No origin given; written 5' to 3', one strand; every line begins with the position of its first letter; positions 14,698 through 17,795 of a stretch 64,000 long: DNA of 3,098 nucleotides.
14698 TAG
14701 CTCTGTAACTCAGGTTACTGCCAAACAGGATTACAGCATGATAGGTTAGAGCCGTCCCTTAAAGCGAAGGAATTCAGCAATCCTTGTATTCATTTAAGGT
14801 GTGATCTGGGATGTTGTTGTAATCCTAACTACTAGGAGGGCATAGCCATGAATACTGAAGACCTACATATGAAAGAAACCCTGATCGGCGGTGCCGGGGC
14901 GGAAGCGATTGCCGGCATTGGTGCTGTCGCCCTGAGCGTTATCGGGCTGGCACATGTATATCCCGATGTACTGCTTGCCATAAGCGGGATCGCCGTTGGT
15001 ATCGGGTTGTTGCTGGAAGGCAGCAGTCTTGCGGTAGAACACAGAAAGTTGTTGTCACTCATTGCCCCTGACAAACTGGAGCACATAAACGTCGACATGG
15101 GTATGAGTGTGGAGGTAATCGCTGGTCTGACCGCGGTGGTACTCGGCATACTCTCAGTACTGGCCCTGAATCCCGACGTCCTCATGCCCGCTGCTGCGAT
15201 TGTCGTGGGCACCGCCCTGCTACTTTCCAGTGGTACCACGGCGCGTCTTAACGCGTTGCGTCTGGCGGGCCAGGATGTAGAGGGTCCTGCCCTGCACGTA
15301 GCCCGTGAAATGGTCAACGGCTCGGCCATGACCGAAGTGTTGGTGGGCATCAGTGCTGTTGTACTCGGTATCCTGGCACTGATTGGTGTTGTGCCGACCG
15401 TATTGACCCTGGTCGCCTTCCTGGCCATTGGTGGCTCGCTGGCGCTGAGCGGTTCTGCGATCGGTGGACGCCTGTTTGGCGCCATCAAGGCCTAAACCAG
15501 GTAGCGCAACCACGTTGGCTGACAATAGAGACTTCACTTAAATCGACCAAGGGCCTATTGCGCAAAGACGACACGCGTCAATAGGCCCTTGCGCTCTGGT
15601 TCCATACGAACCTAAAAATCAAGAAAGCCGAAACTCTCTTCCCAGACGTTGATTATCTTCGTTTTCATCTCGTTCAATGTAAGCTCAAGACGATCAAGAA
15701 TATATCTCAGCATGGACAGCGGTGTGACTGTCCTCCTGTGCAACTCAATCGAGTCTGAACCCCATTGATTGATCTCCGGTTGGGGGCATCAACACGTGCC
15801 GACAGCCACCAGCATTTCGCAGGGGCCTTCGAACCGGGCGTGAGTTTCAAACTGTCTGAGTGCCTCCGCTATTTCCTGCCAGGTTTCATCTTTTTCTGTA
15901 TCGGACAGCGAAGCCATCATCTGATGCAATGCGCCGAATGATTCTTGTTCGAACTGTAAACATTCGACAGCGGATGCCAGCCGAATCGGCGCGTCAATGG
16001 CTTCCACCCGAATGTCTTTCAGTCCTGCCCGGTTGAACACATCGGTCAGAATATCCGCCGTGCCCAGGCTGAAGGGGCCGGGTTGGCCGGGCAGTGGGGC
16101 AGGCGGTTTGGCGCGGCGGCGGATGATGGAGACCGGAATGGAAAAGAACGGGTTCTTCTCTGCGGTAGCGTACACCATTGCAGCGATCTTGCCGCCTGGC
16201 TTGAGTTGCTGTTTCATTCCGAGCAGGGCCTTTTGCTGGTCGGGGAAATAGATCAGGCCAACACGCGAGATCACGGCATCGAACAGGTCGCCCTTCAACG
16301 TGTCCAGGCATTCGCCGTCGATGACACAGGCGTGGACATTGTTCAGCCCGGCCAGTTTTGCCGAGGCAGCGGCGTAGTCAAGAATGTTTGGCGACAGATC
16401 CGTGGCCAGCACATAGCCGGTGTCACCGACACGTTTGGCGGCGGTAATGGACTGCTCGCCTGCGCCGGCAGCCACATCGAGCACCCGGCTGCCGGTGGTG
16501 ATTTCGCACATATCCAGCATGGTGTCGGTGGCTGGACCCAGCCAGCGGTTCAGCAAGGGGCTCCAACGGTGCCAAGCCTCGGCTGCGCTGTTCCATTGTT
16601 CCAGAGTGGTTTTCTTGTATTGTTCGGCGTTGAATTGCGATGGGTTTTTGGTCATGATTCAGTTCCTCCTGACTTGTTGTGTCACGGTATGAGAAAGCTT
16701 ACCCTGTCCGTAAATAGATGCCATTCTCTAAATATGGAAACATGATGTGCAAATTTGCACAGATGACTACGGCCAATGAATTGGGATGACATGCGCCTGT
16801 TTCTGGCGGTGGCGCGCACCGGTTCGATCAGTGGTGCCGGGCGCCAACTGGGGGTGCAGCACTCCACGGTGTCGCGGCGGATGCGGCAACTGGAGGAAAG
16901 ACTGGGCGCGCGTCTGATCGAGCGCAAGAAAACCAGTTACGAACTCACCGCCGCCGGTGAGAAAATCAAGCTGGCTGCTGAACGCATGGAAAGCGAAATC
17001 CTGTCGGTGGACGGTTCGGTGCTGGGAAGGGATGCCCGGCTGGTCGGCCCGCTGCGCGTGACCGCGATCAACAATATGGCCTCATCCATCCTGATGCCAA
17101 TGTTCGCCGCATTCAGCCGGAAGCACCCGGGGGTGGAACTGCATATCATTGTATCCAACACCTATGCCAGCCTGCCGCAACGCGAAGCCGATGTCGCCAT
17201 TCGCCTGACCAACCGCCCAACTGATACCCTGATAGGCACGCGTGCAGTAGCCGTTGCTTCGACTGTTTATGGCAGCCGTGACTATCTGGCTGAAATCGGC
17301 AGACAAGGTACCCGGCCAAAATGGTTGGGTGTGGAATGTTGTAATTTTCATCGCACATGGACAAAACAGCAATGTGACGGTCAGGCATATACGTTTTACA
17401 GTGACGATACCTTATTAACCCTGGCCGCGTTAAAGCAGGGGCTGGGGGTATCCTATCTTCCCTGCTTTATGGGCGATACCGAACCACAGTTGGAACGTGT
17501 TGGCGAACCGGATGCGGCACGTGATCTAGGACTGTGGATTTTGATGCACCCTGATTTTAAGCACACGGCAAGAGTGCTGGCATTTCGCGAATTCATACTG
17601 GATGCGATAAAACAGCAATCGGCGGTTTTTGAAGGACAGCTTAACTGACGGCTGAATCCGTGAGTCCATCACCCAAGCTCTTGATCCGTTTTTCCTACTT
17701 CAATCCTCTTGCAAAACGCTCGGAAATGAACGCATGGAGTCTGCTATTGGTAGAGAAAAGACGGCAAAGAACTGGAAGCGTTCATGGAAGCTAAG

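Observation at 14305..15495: AT-rich 540-bp leader and a small membrane protein made of three tandem 2-TM repeats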

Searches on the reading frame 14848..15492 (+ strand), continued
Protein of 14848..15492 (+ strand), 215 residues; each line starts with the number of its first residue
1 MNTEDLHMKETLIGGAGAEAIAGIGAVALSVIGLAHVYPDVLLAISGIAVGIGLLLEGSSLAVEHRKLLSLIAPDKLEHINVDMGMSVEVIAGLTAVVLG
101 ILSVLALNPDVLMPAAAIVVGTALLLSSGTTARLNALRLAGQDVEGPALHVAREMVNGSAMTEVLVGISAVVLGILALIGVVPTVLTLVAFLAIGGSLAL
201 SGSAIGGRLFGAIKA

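Call 81: find_encoding_contigs(protein=P0012, flank=5000, max_places=1)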
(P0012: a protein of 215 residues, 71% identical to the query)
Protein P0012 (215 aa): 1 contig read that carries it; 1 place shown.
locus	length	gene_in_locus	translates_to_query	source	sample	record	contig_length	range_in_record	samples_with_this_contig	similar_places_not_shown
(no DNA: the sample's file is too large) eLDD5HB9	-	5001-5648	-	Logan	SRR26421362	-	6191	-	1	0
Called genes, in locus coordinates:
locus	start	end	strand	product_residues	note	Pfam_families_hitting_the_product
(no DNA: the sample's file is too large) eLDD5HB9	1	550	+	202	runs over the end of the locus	?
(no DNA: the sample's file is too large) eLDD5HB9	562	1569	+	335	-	PF02779:Transket_pyr, PF02780:Transketolase_C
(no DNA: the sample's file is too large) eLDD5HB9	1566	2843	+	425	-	PF00364:Biotin_lipoyl, PF02817:E3_binding (faint), PF00198:2-oxoacid_dh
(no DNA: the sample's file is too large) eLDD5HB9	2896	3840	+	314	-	PF01515:PTA_PTB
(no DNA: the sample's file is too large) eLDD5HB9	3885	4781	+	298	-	PF01791:DeoC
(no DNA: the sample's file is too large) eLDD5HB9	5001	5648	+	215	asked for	-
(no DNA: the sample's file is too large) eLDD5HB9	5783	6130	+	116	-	?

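Call 82: find_encoding_contigs(protein=P0016, flank=5000, max_places=1)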
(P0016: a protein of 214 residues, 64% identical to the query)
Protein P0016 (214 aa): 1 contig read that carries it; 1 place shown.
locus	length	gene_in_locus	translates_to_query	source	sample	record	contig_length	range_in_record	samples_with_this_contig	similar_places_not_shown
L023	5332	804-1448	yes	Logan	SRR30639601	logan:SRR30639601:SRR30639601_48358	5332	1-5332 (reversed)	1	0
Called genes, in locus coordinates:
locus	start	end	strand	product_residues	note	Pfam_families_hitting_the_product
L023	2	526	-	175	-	?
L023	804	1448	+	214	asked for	-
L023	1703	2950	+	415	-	-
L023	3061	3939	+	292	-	PF00892:EamA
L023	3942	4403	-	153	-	-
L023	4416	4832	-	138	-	PF02656:DUF202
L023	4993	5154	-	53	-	-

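Call 90: fold_search(model_id=the predicted structure, library=viral)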
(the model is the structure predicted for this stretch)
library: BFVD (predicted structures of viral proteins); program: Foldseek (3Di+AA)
matches with E <= 10: 363; with E <= 0.001: 0
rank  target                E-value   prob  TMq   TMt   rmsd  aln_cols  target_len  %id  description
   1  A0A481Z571            2.2e-02  1.00  0.44  0.25  13.6       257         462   12  Uncharacterized protein [Pithovirus LCPAC102]
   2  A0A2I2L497            1.3e-01  0.82  0.35  0.22  15.3       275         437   10  Transmembrane domain-containing protein [Orpheovirus IHUMI-LCC2]
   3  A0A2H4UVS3            2.1e-01  0.72  0.32  0.33  10.3       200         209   14  Glycosyl transferase [Bodo saltans virus]
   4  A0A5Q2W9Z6            2.4e-01  0.54  0.32  0.14  21.1       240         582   11  (no name in the UniProt tables at hand)
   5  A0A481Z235            3.0e-01  0.35  0.27  0.22  12.5       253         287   11  Uncharacterized protein [Pithovirus LCPAC101]
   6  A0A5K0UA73            3.1e-01  0.28  0.24  0.24  17.9       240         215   11  TLC domain-containing protein [Yasminevirus sp. GU-2018]
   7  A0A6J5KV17            3.3e-01  0.08  0.14  0.12  43.2       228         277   13  Uncharacterized protein [uncultured Caudovirales phage]
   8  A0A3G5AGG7            3.4e-01  0.25  0.22  0.12  16.9       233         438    9  G-protein coupled receptors family 1 profile domain-containing protein [Solumvirus sp.]
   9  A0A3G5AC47            3.6e-01  0.93  0.49  0.46   6.8       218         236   13  Uncharacterized protein [Hyperionvirus sp.]
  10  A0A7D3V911            3.6e-01  0.38  0.28  0.27  20.4       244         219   10  Uncharacterized protein [Fadolivirus FV1/VV64]
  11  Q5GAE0                3.6e-01  0.23  0.23  0.05  31.2       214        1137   14  Methyl-accepting transducer domain-containing protein [Grouper iridovirus]
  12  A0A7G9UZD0            3.9e-01  0.57  0.37  0.34  12.8       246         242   16  Membrane protein [Gordonia Phage Sephiroth]
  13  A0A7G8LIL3            4.1e-01  0.66  0.39  0.34  11.9       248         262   14  Membrane protein [Gordonia phage Rabbitrun]
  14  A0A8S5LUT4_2          4.3e-01  0.16  0.20  0.08  39.7       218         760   11  Tail protein [Siphoviridae sp. ctMsr1]
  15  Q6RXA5                4.3e-01  0.14  0.19  0.14  19.4       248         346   12  US20 [Human cytomegalovirus]
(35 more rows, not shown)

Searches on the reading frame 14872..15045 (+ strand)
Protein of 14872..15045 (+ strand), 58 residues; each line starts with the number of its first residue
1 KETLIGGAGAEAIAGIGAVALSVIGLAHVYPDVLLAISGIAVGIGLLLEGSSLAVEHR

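Call 41: find_homologous_proteins(query=A4, max_evalue=0.01)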
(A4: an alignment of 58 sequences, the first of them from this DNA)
Query A4 (58 sequences) (58 aa, profile of the alignment): 66 proteins with E <= 0.01 among 8000 candidates.
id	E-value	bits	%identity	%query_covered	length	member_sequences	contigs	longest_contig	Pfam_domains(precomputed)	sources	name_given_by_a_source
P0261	2.2e-18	83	37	93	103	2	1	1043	-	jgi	-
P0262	4.5e-18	82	23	91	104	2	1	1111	-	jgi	jgi:hypothetical protein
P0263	1.5e-17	80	33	69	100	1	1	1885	-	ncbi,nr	ncbi:MAG TPA: hypothetical protein VNT26_06965, partial [Candidatus Sulfotelmatobacter sp.]|nr:hypot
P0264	1.4e-14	71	-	-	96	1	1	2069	-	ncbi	-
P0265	5.9e-14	69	38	95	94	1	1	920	-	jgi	jgi:hypothetical protein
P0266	1.2e-13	68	26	79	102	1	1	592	-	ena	-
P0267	1.1e-11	62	41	93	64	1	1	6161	-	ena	-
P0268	1.7e-11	61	34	91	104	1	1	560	-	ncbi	-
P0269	1.9e-11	61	32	71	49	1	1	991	-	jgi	jgi:hypothetical protein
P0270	2.5e-11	61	34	91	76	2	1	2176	-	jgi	jgi:uncharacterized membrane protein HdeD (DUF308 family)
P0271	4.9e-11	60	-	-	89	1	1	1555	-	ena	-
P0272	9.0e-11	59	39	40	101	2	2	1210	-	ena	-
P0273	1.8e-10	58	29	88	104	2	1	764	-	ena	-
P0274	3.1e-10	57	28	79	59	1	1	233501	-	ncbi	-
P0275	7.3e-10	56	63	28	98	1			-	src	-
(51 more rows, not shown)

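Call 48: search_protein_families(library=pfam, proteins=[P0270], max_evalue=1)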
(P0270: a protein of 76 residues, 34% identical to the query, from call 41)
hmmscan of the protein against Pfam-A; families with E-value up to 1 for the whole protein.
P0270 (76 aa): 1 family
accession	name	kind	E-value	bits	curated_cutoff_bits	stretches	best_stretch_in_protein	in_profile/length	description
PF03729.18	DUF308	-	0.37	11.5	25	1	27-67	1-39/73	Short repeat of unknown function (DUF308)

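Call 92: search_protein_families(library=pfam, alignment_id=A4, max_evalue=10)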
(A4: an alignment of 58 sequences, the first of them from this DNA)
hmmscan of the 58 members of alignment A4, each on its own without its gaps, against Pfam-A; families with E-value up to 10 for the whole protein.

A. member 1, seq(58 aa): 0 families

B. families by the number of members that match (of 58 scanned): 54 families (the first 25 are shown)
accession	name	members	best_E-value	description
PF11021.13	DUF2613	5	0.67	Protein of unknown function (DUF2613)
PF04123.18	DUF373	3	0.076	Domain of unknown function (DUF373)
PF07332.16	Phage_holin_3_6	3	0.36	Putative Actinobacterial Holin-X, holin superfamily III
PF13828.11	DUF4190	2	0.011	Domain of unknown function (DUF4190)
PF10233.14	Cg6151-P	2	0.044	Uncharacterized conserved protein CG6151-P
PF04956.18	TrbC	2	0.096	TrbC/VIRB2 pilin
PF02439.20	Adeno_E3_CR2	2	0.099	Adenovirus E3 region protein CR2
PF04688.18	Holin_SPP1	2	0.11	SPP1 phage holin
PF07344.16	Amastin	2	0.13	Amastin surface glycoprotein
PF12092.13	DUF3568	2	0.58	Protein of unknown function (DUF3568)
PF11127.14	YgaP-like_TM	2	0.63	Inner membrane protein YgaP-like, transmembrane domain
PF12920.12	TcdA_TcdB_pore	2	0.73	TcdA/TcdB pore forming domain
PF21808.2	Dynamin-like_hel_bact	2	1.1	Bacterial dynamin-like protein, helical domain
PF11239.13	DUF3040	2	4.4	Protein of unknown function (DUF3040)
PF14015.11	DUF4231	2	5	Protein of unknown function (DUF4231)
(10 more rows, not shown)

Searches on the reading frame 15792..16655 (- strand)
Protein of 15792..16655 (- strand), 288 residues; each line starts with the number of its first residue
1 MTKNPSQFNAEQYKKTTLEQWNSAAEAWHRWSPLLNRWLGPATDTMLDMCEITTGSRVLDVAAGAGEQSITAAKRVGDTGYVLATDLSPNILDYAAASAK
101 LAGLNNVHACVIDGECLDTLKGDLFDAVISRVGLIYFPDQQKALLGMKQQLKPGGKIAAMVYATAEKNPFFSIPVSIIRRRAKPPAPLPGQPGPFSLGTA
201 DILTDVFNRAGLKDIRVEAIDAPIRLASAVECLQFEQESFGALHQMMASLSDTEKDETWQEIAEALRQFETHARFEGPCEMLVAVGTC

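Call 4: search_protein_families(library=pfam, proteins=[window:15792-16655:-], max_evalue=1)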
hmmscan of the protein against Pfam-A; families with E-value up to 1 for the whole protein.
window:15792-16655:- (288 aa): 15 families
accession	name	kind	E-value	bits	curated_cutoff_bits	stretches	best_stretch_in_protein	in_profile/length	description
PF13649.12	Methyltransf_25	-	1.4e-16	61.4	27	1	58-155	1-97/97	Methyltransferase domain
PF13847.12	Methyltransf_31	-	1.8e-16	60.6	27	1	53-162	2-112/145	Methyltransferase domain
PF01209.24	Ubie_methyltran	-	3.3e-15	56.5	20.1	1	48-165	41-157/233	ubiE/COQ5 methyltransferase family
PF08241.18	Methyltransf_11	-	8.1e-13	49.3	21.2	1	59-158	1-94/95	Methyltransferase domain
PF08242.18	Methyltransf_12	-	7.8e-09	36.6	30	1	59-157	1-98/98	Methyltransferase domain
PF01135.25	PCMT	-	4.9e-07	30.2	20.3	1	45-161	64-173/210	Protein-L-isoaspartate(D-aspartate) O-methyltransferase (PCMT)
PF13489.12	Methyltransf_23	-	0.00012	22.3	27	1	52-213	20-160/164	Methyltransferase domain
PF05175.20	MTS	-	0.00015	21.9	23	1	42-130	19-104/170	Methyltransferase small domain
PF02475.24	TRM5-TYW2_MTfase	-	0.0005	20.5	28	1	53-129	35-109/164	TRM5/TYW2 methyltransferase domain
PF01189.24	Methyltr_RsmB-F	-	0.0074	16.4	27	1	54-128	8-83/199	16S rRNA methyltransferase RsmB/F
PF01739.24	CheR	-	0.012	15.5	27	0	124-157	136-171/195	CheR methyltransferase, SAM binding domain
PF06080.18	DUF938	-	0.041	14.1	27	1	53-110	24-80/202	Protein of unknown function (DUF938)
PF09445.16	Methyltransf_15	-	0.11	12.5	22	1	57-126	3-68/165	RNA cap guanine-N2 methyltransferase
PF01728.25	FtsJ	-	0.12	12.7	24.1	1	48-94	14-59/181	FtsJ-like methyltransferase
PF02353.26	CMAS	-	0.12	12.1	27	1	44-108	52-114/273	Mycolic acid cyclopropane synthetase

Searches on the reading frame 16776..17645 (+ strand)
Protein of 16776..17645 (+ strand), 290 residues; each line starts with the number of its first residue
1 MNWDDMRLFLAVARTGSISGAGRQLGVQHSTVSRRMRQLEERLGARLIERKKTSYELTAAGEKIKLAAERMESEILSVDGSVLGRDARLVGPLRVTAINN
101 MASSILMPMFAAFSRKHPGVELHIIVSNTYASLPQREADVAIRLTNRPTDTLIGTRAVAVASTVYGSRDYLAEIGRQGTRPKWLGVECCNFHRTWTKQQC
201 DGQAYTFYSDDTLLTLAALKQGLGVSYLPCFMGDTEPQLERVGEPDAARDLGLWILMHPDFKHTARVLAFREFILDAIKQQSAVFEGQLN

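Call 56: search_protein_families(library=pfam, proteins=[window:16776-17645:+], max_evalue=1)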
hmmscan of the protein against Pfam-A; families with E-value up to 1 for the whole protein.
window:16776-17645:+ (290 aa): 6 families
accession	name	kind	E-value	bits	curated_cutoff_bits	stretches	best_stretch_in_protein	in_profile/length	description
PF00126.33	HTH_1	-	6.5e-22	77.7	26.6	1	3-62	1-60/60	Bacterial regulatory helix-turn-helix protein, lysR family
PF03466.25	LysR_substrate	-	2.8e-21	76.3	28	1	89-277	4-207/209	LysR substrate binding domain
PF25213.1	HVO_A0261_N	-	2.4e-06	27.8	35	1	24-73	33-79/86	HVO_A0261 N-terminal domain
PF18024.7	HTH_50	-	0.00062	19.8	27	1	12-38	20-46/50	Helix-turn-helix domain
PF13556.12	HTH_30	-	0.00075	19.7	27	1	14-47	11-44/59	PucR C-terminal helix-turn-helix domain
PF13404.12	HTH_AsnC-type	-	0.054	13.8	27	1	22-40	24-42/42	AsnC-type helix-turn-helix domain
